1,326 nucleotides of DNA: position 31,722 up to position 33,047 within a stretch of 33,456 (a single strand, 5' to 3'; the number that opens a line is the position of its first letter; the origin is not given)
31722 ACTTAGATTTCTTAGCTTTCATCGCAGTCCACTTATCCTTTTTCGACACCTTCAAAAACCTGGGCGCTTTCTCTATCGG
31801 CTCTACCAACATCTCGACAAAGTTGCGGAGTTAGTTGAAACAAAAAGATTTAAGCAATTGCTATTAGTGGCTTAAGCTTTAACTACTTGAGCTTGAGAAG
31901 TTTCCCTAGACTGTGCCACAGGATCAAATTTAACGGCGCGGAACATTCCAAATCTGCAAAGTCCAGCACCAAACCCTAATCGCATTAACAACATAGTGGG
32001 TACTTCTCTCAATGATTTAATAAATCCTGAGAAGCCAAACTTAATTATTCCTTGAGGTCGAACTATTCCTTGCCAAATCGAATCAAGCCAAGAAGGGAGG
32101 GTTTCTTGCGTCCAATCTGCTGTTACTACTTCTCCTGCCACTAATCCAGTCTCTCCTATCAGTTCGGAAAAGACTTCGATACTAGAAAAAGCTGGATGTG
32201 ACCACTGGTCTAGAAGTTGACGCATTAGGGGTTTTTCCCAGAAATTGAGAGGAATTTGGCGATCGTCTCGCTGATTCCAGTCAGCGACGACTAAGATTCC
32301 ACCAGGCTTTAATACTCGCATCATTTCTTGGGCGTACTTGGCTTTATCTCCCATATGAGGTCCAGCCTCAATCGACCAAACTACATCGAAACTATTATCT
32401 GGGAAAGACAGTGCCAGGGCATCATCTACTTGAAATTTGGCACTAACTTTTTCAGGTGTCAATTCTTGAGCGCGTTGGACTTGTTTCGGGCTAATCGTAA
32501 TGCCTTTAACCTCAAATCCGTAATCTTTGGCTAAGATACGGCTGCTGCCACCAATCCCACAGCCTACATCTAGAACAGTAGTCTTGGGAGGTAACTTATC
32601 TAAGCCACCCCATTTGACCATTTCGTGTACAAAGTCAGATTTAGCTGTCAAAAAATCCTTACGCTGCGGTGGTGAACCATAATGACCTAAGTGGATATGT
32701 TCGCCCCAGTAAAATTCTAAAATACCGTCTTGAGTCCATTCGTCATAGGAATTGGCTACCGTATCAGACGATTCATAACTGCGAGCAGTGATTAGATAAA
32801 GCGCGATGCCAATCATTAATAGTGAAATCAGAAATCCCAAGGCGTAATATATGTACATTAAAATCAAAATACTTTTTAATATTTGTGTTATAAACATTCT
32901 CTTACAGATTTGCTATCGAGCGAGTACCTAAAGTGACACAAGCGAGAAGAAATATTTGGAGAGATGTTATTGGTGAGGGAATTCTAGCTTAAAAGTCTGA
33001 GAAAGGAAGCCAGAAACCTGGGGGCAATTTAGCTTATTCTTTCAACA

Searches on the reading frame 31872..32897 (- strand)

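Call 3: search_protein_families(library=ncbifam, proteins=[window:31872-32897:-], max_evalue=0.01)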
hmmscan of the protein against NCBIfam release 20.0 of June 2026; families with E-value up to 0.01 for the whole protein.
window:31872-32897:- (341 aa): 39 families (the best 25 are shown)
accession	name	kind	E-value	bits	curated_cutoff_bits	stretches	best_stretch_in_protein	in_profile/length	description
NF041675.1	sarc_dimgly_tmase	equivalog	6.8e-20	72.1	550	1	50-213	15-178/278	sarcosine/dimethylglycine N-methyltransferase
NF045667.1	MTase_DVU1556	equivalog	7.6e-20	71.3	155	1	101-214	19-129/213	DVU_1556 family methyltransferase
NF041537.1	ArsM_AhpD_UU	exception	3.5e-16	58.9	510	1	103-207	75-183/345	arsenite methyltransferase/AhpD domain selenoprotein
NF047649.1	MTase_UXPK_star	exception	8.1e-16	57.9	460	1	99-206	72-183/283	methyltransferase/UXPK-star double selenoprotein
NF008686.0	PRK11705.1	equivalog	8.2e-15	54.7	400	1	102-206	165-267/383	cyclopropane fatty acyl phospholipid synthase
TIGR01934.1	MenG_MenH_UbiE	subfamily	3e-14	52.9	158.35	1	104-212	39-149/223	ubiquinone/menaquinone biosynthesis methyltransferase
NF041536.1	ArsM_DUF2284_UU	exception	3.2e-13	48.8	575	1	101-207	73-183/459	arsenite methyltransferase/DUF2284 domain selenoprotein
NF045823.1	PthPhpthDimycoMt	equivalog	1.5e-12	47.3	300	1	107-234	69-192/256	phthiotriol/phenolphthiotriol dimycocerosates methyltransferase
NF040703.1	cyclopro_CfaB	exception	1.5e-12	47.1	650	1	102-203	157-262/393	C17 cyclopropane fatty acid synthase CfaB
NF001244.0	PRK00216.1-5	equivalog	3.5e-12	46.1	216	1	104-215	48-163/236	bifunctional demethylmenaquinone methyltransferase/2-methoxy-6-polyprenyl-1,4-benzoquinol methylase UbiE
NF045825.1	FAmtase_mtf2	equivalog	7.6e-12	45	400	1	107-225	61-175/248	fatty-acid O-methyltransferase Mtf2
TIGR02072.1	BioC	equivalog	1.4e-11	44.7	184.95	1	104-207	34-135/244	malonyl-ACP O-methyltransferase BioC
TIGR01983.1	UbiG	equivalog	1.7e-11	43.9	102.95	1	104-209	49-156/228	bifunctional 2-polyprenyl-6-hydroxyphenol methylase/3-demethylubiquinol 3-O-methyltransferase UbiG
NF007610.0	PRK10258.1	equivalog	3.6e-11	42.9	342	1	106-204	44-138/251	malonyl-ACP O-methyltransferase BioC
NF041943.1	GPPMT_Stmyces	equivalog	3.8e-11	43.4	400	1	99-211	72-186/272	geranyl diphosphate 2-C-methyltransferase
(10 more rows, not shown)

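Call 4: search_protein_families(library=pfam, proteins=[window:31872-32897:-], max_evalue=0.01)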
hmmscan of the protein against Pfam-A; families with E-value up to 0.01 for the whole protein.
window:31872-32897:- (341 aa): 12 families
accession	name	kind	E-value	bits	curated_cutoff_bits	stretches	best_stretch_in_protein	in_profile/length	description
PF08241.18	Methyltransf_11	-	2.1e-23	83.2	21.2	1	109-204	1-95/95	Methyltransferase domain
PF13649.12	Methyltransf_25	-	1.1e-21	77.7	27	1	108-200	1-97/97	Methyltransferase domain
PF13847.12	Methyltransf_31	-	2.8e-20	72.9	27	1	105-211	4-114/145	Methyltransferase domain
PF13489.12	Methyltransf_23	-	3.3e-16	59.9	27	1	100-236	18-136/164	Methyltransferase domain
PF02353.26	CMAS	-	5.2e-13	49.4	27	1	102-215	60-175/273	Mycolic acid cyclopropane synthetase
PF08242.18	Methyltransf_12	-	3e-12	47.6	30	1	109-202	1-98/98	Methyltransferase domain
PF01209.24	Ubie_methyltran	-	2.8e-09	37.1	20.1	1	106-210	49-157/233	ubiE/COQ5 methyltransferase family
PF03141.22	Methyltransf_29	-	1.3e-05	24.5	23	1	106-206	119-219/506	Putative S-adenosyl-L-methionine-dependent methyltransferase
PF20922.3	Anamorsin_N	-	0.00024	21.3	27.1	1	154-209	35-92/163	Anamorsin, N-terminal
PF05891.18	Methyltransf_PK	-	0.0011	19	27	1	85-212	37-167/218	AdoMet dependent proline di-methyltransferase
PF07021.18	MetW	-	0.0017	18.4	21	1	102-174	11-80/193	Methionine biosynthesis protein MetW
PF01728.25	FtsJ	-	0.0067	16.8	24.1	0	102-153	19-69/181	FtsJ-like methyltransferase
